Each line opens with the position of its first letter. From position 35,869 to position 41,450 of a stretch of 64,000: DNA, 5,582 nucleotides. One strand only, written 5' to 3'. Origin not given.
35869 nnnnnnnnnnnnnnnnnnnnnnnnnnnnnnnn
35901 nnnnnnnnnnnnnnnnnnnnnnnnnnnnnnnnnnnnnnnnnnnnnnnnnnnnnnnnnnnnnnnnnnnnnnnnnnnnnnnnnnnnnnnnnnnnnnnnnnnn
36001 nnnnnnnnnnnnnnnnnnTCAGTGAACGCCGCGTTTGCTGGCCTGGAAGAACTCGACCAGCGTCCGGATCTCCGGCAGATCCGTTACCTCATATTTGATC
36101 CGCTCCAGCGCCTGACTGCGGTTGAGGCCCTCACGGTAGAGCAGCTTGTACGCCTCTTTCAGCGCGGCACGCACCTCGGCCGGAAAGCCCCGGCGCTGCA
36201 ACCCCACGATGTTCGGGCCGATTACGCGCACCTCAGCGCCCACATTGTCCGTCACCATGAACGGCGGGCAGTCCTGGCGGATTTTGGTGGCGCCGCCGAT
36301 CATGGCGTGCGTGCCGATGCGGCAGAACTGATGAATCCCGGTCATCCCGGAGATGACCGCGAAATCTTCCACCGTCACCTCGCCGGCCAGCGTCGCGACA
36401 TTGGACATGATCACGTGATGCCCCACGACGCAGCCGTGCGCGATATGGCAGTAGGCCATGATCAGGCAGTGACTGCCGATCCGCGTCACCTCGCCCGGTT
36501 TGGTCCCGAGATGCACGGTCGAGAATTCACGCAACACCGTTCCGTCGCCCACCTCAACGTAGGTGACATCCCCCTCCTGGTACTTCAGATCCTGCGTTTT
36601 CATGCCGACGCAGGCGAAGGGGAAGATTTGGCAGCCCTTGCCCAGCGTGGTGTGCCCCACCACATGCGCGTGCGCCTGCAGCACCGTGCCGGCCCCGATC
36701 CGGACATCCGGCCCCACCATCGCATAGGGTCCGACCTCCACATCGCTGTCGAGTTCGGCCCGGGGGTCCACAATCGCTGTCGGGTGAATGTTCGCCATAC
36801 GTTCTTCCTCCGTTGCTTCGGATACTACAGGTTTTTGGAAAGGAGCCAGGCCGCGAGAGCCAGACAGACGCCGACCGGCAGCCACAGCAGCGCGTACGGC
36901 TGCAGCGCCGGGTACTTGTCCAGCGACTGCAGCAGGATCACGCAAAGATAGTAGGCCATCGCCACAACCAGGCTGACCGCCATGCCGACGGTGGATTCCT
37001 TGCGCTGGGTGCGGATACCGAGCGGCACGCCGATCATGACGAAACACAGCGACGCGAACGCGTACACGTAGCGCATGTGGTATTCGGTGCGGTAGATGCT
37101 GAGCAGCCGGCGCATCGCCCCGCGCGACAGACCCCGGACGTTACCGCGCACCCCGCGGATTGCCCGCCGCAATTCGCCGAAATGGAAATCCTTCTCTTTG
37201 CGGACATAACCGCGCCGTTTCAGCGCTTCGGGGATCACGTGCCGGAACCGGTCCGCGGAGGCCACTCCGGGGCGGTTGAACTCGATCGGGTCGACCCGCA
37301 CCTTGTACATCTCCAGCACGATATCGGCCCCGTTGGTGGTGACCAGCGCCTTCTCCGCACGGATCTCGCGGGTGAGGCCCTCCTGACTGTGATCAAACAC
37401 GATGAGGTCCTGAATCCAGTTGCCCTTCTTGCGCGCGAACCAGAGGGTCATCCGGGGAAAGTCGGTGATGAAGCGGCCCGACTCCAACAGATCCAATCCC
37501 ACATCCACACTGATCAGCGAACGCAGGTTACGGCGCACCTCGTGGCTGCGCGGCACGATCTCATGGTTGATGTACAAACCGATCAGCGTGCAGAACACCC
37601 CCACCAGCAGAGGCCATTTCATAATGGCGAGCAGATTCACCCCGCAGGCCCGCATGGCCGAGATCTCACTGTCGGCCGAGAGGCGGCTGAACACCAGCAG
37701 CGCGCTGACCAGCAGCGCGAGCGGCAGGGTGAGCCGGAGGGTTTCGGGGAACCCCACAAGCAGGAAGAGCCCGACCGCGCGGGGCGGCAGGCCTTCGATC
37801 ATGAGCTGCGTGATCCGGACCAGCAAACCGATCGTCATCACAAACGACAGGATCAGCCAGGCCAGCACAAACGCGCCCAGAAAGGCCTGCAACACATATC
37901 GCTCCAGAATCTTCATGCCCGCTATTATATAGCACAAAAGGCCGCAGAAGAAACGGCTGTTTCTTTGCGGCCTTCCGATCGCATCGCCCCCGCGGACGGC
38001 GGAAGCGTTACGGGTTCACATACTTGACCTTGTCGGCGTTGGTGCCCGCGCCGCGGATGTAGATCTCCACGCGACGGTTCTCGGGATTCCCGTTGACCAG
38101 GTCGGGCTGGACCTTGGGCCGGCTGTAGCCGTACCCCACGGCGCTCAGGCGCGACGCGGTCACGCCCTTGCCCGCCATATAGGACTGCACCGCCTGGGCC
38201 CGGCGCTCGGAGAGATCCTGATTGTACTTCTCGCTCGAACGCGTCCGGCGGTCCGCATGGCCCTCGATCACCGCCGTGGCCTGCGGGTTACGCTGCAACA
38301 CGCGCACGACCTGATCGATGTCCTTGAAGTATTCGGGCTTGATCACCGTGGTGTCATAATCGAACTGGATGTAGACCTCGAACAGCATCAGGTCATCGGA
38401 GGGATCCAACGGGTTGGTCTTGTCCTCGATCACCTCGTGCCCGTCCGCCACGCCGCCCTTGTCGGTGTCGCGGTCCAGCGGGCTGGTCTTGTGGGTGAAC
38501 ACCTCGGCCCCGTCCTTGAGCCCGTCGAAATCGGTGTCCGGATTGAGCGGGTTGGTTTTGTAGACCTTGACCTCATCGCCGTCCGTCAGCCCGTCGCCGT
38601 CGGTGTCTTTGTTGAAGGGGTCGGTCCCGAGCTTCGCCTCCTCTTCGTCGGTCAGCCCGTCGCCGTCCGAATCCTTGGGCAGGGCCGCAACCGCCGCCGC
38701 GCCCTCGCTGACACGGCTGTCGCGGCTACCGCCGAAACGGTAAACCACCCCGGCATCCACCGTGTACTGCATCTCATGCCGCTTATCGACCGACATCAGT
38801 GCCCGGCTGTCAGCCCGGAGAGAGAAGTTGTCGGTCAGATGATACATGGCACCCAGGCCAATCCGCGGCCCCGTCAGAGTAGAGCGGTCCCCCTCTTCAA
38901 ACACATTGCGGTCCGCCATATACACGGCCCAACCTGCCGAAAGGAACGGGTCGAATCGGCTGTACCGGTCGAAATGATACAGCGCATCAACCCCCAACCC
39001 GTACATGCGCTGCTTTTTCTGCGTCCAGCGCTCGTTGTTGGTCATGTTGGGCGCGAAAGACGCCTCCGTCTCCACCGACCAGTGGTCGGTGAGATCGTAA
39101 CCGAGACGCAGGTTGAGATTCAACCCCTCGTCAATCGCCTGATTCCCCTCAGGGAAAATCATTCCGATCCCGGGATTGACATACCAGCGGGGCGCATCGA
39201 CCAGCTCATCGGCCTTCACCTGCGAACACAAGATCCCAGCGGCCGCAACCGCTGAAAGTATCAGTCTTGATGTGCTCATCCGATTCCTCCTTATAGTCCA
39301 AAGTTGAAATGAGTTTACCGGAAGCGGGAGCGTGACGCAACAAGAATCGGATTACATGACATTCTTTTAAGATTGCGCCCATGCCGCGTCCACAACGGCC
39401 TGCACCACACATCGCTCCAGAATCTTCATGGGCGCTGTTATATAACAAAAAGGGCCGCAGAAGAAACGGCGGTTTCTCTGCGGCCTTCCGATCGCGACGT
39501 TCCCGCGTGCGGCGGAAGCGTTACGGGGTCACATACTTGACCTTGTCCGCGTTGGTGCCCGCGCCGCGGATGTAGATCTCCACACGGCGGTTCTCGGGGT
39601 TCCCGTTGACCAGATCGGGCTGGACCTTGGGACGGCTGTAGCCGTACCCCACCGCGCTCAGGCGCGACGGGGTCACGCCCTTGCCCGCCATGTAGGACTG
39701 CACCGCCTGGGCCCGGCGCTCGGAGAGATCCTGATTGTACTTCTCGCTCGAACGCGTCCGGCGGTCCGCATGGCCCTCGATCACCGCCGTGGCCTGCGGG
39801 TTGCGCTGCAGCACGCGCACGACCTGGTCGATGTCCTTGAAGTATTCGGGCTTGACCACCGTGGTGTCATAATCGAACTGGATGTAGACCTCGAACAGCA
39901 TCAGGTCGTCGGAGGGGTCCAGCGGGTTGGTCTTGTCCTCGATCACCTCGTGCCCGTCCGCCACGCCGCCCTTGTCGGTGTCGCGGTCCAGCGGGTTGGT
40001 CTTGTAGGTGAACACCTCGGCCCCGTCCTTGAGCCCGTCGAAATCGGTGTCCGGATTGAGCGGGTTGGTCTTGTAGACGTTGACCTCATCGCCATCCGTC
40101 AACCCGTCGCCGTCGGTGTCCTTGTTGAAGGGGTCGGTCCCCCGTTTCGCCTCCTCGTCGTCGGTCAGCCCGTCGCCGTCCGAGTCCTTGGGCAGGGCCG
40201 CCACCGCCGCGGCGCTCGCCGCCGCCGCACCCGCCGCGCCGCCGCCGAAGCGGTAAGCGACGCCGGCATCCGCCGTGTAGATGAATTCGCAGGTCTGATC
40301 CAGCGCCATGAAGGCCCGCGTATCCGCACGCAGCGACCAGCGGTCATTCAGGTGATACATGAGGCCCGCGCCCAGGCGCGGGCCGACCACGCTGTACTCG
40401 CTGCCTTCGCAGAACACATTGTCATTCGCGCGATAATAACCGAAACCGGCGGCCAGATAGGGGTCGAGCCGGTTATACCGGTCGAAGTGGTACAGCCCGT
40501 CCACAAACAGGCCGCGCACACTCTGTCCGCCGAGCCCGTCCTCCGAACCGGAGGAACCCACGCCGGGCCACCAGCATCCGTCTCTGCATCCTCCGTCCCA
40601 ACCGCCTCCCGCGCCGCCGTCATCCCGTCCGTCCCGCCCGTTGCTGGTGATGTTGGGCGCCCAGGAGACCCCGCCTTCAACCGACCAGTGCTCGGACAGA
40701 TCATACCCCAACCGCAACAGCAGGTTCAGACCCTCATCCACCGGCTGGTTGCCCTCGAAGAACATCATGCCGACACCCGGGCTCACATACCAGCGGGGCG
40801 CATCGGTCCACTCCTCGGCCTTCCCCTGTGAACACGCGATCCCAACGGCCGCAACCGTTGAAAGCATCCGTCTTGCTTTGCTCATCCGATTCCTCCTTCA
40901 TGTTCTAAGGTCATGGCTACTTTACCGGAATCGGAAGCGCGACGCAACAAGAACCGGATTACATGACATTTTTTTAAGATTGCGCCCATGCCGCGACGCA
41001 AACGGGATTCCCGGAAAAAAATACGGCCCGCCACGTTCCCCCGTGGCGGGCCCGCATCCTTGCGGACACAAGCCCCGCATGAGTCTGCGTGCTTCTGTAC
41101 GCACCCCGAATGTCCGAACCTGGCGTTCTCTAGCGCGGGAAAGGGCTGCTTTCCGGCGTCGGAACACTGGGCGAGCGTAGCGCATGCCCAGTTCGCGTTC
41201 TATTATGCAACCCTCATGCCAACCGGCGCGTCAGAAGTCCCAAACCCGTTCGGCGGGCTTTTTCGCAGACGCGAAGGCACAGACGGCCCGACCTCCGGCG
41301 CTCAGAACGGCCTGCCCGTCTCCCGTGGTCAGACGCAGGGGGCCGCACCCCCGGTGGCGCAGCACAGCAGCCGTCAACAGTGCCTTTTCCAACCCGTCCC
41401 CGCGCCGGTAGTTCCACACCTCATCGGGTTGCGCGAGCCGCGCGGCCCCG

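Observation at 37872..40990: Perfect tandem duplication of an OmpA/TSP3 outer-membrane protein gene unit that carried along its terminator and 17 codons of lptF/G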

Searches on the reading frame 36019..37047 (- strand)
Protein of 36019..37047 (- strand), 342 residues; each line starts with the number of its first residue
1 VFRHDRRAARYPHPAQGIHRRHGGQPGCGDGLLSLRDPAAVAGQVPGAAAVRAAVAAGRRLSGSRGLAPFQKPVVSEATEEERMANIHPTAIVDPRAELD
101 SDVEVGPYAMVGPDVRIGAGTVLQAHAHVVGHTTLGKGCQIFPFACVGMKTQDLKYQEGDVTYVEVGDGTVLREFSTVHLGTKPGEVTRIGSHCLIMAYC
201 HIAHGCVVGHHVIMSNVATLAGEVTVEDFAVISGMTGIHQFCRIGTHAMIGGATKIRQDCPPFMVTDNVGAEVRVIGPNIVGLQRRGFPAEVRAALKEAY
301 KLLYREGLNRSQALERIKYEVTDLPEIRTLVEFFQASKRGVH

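Call 5: search_protein_families(library=pfam, proteins=[window:36019-37047:-], max_evalue=0.01)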
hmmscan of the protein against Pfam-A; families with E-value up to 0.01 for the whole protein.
window:36019-37047:- (342 aa): 4 families
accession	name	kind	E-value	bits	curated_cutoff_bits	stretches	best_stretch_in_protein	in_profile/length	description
PF13720.11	Acetyltransf_11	-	2.2e-23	82.9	24.5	1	259-341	1-81/82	Udp N-acetylglucosamine O-acyltransferase; Domain 2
PF00132.30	Hexapep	-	5e-20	70.7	27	4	188-215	2-29/36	Bacterial transferase hexapeptide (six repeats)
PF25084.1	LbH_EIF2B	-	4.6e-08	33.5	54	1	164-259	10-102/105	EIF2B subunit epsilon LbH domain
PF25087.1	GMPPB_C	-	4e-06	26.9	39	1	165-236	24-93/110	GMPPB C-terminal domain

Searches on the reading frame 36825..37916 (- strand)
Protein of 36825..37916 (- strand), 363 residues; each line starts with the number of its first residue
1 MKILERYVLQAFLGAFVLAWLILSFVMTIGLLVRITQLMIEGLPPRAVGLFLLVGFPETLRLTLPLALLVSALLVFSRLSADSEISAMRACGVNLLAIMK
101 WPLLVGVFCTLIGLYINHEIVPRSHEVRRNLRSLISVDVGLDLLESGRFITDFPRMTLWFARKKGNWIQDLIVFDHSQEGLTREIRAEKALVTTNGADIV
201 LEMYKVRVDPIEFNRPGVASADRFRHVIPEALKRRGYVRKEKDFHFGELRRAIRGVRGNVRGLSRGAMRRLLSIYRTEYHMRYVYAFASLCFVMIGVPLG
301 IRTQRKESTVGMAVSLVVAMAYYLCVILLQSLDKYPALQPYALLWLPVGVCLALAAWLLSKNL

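Call 5: search_protein_families(library=pfam, proteins=[window:36825-37916:-], max_evalue=0.01)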
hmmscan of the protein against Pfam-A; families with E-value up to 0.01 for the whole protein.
window:36825-37916:- (363 aa): 1 family
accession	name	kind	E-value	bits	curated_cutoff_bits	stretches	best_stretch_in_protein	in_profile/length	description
PF03739.19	LptF_LptG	-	2.5e-65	221.2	27.9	1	6-360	1-352/353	Lipopolysaccharide export system permease LptF/LptG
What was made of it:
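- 36825..37916 (-): Intact lptF/lptG-family permease gene (363 aa, start MKILERY). Its first 45-47 nt were copied into the duplication unit. Pfam LptF_LptG E=2.5e-65 (call 5).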

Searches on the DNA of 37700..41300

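Call 37: search_rna_families(source=window, start=37700, end=41300, threshold=evalue, max_evalue=1)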
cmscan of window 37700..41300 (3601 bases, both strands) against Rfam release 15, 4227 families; matches with E-value up to 1: 0.
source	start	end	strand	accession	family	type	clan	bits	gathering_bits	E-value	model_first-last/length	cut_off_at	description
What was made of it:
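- Tried and rejected: Rfam scan of 37700-41300 at E<=1: no RNA family (call 37).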
